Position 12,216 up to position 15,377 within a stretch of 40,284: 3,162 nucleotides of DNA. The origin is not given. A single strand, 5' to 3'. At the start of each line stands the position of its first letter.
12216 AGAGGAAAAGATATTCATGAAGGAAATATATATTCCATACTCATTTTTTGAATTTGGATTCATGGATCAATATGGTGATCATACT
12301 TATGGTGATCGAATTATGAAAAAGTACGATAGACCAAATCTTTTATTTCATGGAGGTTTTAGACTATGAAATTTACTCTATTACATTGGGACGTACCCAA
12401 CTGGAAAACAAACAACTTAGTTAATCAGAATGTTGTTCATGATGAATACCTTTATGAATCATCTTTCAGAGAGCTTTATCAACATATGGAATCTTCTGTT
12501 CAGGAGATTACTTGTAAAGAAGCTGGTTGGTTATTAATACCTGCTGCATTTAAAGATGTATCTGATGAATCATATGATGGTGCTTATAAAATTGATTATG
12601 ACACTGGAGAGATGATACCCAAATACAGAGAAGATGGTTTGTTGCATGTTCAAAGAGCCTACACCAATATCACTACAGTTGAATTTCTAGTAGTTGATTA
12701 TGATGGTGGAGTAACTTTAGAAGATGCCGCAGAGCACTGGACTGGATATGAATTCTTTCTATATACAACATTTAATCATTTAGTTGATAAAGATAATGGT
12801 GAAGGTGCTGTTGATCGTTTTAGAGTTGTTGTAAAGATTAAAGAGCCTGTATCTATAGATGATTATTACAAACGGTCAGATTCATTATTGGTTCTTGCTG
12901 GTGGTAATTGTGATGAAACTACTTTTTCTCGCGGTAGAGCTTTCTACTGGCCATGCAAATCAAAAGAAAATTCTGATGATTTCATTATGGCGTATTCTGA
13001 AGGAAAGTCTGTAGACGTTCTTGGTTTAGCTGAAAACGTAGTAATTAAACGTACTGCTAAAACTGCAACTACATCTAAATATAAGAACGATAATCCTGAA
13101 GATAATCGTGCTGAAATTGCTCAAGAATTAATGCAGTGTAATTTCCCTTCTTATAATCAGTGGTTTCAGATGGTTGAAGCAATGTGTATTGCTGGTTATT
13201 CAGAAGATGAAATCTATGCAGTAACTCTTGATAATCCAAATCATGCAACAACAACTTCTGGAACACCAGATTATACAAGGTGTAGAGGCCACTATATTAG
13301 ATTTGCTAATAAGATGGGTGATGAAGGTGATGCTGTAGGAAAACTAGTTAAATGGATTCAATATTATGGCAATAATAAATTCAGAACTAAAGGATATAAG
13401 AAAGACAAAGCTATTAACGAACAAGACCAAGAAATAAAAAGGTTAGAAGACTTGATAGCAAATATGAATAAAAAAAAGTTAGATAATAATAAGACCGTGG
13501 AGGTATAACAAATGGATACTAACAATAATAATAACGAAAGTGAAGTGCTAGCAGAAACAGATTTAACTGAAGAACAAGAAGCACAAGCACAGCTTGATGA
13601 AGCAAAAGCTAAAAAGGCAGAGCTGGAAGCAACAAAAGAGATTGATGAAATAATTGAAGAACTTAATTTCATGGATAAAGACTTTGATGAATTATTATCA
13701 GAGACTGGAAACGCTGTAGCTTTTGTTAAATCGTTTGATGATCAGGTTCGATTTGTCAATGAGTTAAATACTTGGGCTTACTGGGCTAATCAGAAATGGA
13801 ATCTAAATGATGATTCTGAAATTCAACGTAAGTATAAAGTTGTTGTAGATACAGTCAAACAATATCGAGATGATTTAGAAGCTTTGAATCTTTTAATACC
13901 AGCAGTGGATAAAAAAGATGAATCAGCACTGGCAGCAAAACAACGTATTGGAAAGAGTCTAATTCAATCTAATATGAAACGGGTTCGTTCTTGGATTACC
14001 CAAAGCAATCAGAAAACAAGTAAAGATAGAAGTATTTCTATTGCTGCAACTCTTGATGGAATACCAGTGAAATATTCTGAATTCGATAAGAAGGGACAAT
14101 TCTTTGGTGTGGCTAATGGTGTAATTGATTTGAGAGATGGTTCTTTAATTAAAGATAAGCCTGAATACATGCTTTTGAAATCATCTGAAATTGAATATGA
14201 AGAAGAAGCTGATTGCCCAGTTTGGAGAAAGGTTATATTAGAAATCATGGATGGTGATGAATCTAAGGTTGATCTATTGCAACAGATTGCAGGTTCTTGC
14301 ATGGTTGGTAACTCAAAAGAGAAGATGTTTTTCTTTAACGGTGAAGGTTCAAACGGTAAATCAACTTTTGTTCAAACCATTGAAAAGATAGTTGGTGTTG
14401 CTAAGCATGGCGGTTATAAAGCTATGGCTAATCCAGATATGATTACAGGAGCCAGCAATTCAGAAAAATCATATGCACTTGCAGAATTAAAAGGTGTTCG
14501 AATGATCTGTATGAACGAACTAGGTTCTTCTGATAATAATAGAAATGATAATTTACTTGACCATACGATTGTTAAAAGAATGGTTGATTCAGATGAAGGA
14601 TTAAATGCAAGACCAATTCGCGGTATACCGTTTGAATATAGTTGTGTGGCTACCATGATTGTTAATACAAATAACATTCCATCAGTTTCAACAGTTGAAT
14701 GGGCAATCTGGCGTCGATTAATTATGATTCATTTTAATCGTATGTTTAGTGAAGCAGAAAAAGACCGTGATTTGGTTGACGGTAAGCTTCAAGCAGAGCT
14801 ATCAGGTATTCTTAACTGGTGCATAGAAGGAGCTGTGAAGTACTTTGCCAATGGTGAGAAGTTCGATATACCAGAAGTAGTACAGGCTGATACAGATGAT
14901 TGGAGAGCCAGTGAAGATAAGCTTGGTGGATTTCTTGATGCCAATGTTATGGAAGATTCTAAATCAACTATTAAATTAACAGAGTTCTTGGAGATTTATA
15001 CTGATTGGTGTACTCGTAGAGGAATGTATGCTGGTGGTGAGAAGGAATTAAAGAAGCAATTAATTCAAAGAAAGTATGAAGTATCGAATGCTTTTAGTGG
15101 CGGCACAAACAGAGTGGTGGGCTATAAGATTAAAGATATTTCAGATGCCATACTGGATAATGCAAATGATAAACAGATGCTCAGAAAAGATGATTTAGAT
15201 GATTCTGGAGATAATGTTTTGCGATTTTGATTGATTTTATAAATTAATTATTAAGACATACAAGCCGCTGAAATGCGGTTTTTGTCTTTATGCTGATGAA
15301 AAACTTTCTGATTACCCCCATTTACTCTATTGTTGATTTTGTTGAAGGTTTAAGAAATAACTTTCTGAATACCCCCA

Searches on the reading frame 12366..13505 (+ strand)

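Call 42: search_protein_families(library=phrogs, proteins=[window:12366-13505:+], max_evalue=0.00001)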
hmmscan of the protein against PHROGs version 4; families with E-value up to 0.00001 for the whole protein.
window:12366-13505:+ (380 aa): 2 families
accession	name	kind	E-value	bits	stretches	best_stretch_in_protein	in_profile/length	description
phrog_256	-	DNA, RNA and nucleotide metabolism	5.5e-08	32.8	1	97-218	73-187/798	DNA helicase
phrog_2135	-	DNA, RNA and nucleotide metabolism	4.2e-07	29.7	1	100-230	512-630/713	DNA primase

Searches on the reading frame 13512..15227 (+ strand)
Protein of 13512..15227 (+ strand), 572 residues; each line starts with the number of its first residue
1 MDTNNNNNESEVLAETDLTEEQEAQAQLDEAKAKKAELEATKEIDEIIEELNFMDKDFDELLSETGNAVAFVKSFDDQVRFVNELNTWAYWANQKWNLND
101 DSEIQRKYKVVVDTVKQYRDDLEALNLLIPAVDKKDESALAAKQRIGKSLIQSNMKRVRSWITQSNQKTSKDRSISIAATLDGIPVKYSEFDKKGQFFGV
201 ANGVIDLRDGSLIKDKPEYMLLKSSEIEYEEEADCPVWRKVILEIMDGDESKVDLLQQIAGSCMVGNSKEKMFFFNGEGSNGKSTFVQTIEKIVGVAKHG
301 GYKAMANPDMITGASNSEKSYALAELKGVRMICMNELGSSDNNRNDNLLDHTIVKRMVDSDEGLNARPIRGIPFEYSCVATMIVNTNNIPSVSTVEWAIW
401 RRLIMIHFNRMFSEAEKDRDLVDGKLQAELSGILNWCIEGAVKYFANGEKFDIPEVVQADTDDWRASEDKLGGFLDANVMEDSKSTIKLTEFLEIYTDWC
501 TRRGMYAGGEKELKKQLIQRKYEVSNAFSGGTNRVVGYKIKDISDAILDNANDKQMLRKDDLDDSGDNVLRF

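Call 42: search_protein_families(library=phrogs, proteins=[window:13512-15227:+], max_evalue=0.00001)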
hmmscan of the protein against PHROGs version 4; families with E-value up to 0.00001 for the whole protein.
window:13512-15227:+ (572 aa): 9 families
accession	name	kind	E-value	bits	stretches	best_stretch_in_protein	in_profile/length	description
phrog_6088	-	DNA, RNA and nucleotide metabolism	3.5e-78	264.8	1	26-526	301-751/772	DNA primase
phrog_1156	-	DNA, RNA and nucleotide metabolism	3.2e-73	248.6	1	22-565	312-851/855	DNA primase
phrog_1829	-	DNA, RNA and nucleotide metabolism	1.1e-67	229.8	1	57-553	319-765/772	DNA primase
phrog_2478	-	DNA, RNA and nucleotide metabolism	1.2e-63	216.5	1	135-529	444-829/854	DNA polymerase/primase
phrog_864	-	DNA, RNA and nucleotide metabolism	1.9e-61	209.7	1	23-546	146-631/1064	DNA primase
phrog_1883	-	DNA, RNA and nucleotide metabolism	5.2e-49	168.2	1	62-544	274-751/756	DNA helicase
phrog_16950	-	DNA, RNA and nucleotide metabolism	1e-43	150.4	1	9-510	323-799/843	DNA primase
phrog_7601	-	unknown function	1.4e-32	114.2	1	252-523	1-256/289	-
phrog_16213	-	DNA, RNA and nucleotide metabolism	1.2e-13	51.3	1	198-449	316-557/732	DNA primase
